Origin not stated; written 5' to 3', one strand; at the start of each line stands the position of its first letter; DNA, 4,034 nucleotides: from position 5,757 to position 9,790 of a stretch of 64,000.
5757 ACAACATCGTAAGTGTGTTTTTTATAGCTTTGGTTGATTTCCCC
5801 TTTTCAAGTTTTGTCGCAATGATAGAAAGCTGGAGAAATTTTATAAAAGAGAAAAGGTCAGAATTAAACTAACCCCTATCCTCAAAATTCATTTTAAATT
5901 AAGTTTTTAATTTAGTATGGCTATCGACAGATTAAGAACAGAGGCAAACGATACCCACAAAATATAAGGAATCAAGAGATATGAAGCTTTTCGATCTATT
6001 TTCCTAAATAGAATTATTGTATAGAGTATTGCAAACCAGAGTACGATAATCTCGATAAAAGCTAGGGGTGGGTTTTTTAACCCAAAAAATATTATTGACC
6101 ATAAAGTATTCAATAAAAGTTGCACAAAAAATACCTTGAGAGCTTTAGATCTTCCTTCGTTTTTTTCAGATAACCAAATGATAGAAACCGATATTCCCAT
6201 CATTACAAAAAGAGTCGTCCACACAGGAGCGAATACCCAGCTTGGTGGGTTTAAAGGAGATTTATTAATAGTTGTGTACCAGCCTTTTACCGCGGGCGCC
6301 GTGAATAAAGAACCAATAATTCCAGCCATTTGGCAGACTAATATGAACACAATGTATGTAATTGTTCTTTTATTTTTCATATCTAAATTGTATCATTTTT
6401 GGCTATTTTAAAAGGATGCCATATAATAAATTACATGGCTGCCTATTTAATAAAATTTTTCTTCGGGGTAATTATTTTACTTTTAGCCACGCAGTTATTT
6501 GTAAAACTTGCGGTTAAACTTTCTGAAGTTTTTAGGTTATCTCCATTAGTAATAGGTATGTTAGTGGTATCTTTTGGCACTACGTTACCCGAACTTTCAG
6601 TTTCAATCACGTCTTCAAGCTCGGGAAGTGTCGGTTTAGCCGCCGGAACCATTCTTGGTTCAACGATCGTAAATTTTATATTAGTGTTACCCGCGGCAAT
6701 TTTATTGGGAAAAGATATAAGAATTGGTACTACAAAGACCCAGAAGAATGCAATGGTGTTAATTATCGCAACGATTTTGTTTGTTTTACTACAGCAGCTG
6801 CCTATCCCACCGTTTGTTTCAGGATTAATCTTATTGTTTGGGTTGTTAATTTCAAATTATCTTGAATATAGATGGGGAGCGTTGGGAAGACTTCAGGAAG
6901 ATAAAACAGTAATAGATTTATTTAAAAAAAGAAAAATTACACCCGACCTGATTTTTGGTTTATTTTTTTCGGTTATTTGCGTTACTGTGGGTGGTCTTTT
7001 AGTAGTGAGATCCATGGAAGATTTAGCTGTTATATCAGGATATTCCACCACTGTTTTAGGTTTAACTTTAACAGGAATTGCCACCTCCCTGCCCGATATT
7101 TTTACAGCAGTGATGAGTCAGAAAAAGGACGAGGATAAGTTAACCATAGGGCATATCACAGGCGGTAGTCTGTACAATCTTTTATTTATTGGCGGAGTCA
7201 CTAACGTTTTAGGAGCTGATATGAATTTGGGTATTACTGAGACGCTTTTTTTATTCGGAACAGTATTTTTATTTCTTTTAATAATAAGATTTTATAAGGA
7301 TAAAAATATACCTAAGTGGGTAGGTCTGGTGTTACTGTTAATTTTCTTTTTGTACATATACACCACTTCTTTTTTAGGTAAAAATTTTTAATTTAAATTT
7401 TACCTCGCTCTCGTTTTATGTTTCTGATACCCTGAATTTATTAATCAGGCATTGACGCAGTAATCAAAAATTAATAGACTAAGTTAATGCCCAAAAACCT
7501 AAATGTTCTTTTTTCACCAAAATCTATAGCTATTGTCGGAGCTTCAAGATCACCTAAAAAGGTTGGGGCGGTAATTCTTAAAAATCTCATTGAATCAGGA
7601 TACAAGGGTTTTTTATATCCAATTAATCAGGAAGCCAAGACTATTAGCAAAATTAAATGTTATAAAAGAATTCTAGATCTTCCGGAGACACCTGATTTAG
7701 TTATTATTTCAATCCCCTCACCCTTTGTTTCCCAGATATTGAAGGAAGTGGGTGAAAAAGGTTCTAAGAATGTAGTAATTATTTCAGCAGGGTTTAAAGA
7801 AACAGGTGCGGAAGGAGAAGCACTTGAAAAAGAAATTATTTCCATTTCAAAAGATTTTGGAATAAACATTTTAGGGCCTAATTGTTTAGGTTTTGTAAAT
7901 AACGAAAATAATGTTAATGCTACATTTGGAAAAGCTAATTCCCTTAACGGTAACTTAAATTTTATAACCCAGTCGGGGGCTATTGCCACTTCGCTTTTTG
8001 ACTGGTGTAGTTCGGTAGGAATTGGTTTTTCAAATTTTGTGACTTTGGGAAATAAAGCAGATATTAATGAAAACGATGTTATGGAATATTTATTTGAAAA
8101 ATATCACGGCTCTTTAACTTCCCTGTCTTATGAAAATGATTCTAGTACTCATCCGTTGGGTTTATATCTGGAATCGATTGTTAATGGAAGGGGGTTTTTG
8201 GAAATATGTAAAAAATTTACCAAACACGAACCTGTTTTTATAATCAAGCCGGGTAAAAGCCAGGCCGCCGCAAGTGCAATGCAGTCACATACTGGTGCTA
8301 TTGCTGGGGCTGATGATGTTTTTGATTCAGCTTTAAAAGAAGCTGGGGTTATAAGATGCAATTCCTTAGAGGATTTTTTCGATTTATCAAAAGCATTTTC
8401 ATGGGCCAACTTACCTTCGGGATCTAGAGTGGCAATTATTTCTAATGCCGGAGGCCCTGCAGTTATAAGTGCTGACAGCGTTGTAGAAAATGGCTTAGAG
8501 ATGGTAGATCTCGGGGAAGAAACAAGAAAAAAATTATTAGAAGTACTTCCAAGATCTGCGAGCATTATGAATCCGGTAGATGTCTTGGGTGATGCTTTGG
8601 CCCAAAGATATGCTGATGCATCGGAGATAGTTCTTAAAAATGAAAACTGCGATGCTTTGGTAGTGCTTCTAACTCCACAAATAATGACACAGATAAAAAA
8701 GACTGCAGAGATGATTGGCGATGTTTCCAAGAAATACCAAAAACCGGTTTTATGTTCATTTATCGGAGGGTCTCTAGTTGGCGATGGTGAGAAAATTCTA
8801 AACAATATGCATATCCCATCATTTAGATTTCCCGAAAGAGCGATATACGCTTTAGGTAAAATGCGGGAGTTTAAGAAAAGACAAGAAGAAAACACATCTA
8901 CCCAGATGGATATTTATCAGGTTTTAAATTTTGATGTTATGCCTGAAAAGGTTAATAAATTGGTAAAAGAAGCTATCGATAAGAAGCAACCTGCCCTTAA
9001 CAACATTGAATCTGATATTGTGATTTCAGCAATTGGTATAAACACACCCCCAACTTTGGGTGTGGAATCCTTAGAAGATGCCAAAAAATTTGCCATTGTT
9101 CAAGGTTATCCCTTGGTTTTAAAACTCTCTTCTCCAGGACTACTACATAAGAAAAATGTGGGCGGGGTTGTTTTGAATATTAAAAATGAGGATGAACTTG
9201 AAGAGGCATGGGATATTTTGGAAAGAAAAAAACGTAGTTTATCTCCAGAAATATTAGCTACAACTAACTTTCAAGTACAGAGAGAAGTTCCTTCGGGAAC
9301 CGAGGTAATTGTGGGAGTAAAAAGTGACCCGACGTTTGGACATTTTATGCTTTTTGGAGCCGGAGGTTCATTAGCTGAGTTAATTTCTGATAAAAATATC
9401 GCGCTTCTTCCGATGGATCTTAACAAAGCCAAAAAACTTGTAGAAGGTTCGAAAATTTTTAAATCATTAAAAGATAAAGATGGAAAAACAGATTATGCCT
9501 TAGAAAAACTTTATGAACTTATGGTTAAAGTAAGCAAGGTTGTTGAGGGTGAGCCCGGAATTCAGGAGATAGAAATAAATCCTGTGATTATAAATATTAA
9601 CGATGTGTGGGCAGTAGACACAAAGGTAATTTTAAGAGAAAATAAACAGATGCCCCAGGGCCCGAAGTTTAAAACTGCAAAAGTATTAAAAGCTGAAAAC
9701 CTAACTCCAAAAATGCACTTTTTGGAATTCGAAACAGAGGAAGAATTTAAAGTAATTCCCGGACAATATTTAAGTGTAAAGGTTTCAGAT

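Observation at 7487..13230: ADP-forming acetyl-CoA synthetase fused to an FNR-like flavin oxidoreductase module, in an operon with OFOR and ferredoxin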

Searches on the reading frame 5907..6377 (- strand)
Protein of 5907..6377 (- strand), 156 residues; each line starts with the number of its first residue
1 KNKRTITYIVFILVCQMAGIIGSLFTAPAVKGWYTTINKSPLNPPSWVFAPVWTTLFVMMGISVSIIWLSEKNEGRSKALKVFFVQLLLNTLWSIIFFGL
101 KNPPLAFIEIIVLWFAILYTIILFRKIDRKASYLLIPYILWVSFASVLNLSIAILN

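Call 5: search_protein_families(library=pfam, proteins=[window:5907-6377:-], max_evalue=0.01)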
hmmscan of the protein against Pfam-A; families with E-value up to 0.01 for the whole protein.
window:5907-6377:- (156 aa): 1 family
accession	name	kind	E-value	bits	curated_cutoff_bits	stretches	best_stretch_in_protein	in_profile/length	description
PF03073.20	TspO_MBR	-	1.6e-49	167.8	24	1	11-152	1-143/145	TspO/MBR family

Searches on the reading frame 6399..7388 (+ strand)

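Call 4: search_protein_families(library=pfam, proteins=[window:6399-7388:+], max_evalue=0.01)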
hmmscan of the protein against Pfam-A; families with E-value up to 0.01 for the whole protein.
window:6399-7388:+ (330 aa): 1 family
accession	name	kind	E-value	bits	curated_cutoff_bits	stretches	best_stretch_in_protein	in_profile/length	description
PF01699.29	Na_Ca_ex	-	1.4e-39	135.9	24.9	2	185-323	3-149/151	Sodium/calcium exchanger protein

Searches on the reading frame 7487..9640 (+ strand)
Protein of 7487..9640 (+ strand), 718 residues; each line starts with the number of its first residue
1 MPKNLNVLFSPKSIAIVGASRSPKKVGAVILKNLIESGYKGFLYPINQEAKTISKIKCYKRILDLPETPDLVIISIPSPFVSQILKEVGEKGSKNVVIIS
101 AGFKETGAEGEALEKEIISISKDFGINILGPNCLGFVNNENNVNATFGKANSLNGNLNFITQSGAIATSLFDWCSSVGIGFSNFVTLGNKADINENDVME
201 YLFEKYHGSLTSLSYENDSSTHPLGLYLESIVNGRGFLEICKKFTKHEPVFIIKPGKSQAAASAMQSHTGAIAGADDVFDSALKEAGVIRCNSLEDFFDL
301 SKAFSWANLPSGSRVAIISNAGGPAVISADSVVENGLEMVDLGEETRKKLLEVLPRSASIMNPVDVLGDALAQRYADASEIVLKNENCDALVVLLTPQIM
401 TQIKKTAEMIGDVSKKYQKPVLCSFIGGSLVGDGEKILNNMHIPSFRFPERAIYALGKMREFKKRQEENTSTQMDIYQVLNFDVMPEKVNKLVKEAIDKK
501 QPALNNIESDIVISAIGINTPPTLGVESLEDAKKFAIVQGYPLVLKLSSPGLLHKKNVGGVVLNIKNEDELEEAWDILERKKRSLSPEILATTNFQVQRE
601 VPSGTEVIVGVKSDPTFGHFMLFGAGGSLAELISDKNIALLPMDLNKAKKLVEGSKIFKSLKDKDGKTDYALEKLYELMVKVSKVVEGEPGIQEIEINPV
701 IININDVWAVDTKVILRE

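Call 25: search_solved_structures(query=window:7487-9640:+, max_evalue=0.00001, show_alignments=1)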
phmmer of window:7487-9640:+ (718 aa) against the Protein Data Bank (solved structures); distinct sequences matched with E-value up to 0.00001: 15.
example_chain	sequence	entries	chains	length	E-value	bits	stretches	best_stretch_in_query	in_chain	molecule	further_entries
8wzu_A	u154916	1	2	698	4.8e-123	415.3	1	8-702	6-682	4-hydroxybutyrate--CoA ligase [ADP-forming]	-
2csu_A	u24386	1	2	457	2.8e-96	326.9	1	5-455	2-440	457aa long hypothetical protein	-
9y43_A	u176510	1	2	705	2.2e-93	317.3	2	5-450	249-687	3-hydroxypropionate--CoA ligase [ADP-forming]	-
4xyl_A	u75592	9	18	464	2.8e-92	313.7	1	4-462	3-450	alpha subunit of Acyl-CoA synthetase (NDP forming) | Acyl-CoA synthetase (NDP forming) | alpha subunit of acetyl-CoA synthetase (NDP forming)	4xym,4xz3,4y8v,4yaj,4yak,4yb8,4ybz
9it0_A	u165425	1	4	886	5.7e-89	302.7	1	3-712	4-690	Protein acetyltransferase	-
9isq_A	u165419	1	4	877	8.5e-88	298.9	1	5-712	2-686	Protein acetyltransferase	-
7cm9_A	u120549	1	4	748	5.9e-59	203.5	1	3-712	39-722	DMSP lyase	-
1wr2_A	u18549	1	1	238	1.2e-33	119.9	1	486-717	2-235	hypothetical protein PH1789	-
4xyl_B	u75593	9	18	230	3.1e-28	102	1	498-717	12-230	beta subunit of Acyl-CoA synthetase (NDP forming) | Uncharacterized protein | beta subunit of acetyl-CoA synthetase (NDP forming)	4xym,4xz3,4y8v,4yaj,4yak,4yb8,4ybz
9isb_A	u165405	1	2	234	7.8e-20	74.3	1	489-712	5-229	Protein acetyltransferase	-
1y81_A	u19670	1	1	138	3.9e-12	48.8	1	12-111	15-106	conserved hypothetical protein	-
2d59_A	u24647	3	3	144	3.8e-09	38.9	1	7-96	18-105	hypothetical protein PH1109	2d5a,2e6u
3q9n_A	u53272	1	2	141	1e-07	34.2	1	7-78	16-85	CoA binding protein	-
3qa9_A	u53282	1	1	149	1.3e-07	33.8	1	7-79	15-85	CoA binding domain protein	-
3q9u_A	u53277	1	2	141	1.9e-07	33.3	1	10-78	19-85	CoA binding protein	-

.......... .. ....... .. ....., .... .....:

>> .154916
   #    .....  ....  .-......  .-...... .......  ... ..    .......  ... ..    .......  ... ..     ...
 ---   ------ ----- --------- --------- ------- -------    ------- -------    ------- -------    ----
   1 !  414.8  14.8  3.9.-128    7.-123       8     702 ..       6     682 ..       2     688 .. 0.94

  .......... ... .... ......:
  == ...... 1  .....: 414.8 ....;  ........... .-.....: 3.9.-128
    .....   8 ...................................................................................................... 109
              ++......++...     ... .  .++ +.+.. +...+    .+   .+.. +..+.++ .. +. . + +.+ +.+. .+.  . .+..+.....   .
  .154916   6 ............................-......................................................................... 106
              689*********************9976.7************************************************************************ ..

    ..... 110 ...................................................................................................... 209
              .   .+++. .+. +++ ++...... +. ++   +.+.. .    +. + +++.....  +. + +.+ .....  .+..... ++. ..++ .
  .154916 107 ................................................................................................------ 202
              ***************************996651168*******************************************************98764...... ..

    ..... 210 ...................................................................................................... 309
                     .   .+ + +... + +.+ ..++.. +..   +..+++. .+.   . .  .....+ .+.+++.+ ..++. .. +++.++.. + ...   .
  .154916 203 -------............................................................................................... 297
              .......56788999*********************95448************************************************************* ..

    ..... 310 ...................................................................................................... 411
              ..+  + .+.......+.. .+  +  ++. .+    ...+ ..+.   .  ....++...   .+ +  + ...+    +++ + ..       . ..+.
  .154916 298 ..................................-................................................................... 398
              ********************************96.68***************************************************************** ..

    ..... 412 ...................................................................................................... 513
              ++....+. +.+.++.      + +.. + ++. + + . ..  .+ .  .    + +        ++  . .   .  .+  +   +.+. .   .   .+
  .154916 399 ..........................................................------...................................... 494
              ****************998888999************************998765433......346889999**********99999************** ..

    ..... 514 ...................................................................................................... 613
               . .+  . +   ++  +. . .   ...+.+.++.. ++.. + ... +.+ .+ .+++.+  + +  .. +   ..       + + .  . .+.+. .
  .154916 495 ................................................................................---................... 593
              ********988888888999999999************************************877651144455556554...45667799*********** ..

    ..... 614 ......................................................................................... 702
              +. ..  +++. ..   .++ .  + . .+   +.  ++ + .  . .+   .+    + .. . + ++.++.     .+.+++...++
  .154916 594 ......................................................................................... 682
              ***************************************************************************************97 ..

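Call 39: search_protein_families(library=ncbifam, proteins=[window:7487-9640:+], max_evalue=0.001)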
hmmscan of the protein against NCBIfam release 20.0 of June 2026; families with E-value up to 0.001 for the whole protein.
window:7487-9640:+ (718 aa): 7 families
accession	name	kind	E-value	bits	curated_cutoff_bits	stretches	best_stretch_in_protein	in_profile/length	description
TIGR02717.1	AcCoA-syn-alpha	equivalog_domain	3.7e-151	503.8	567.15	1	5-461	1-445/447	acetate--CoA ligase alpha subunit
NF045493.1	HydDutCoALig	equivalog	7.6e-150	500.7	1300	1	6-702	4-682/698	4-hydroxybutyrate--CoA ligase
NF045494.1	AcCoALig_Archglob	equivalog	1.9e-136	456.1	1200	2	4-465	217-665/665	acetate--CoA ligase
NF045492.1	HydPropCoALig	equivalog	6.2e-119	398.3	1300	2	4-448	247-682/700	3-hydroxypropionate--CoA ligase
NF004230.0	PRK05678.1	equivalog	1.2e-05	24.7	336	1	56-190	51-181/291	succinate--CoA ligase subunit alpha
NF001913.0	PRK00696.1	equivalog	7.9e-05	21.8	370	0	516-716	15-218/388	ADP-forming succinate--CoA ligase subunit beta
TIGR01019.1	sucCoAalpha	subfamily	0.00015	21.3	353.2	1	71-190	66-179/286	succinate--CoA ligase subunit alpha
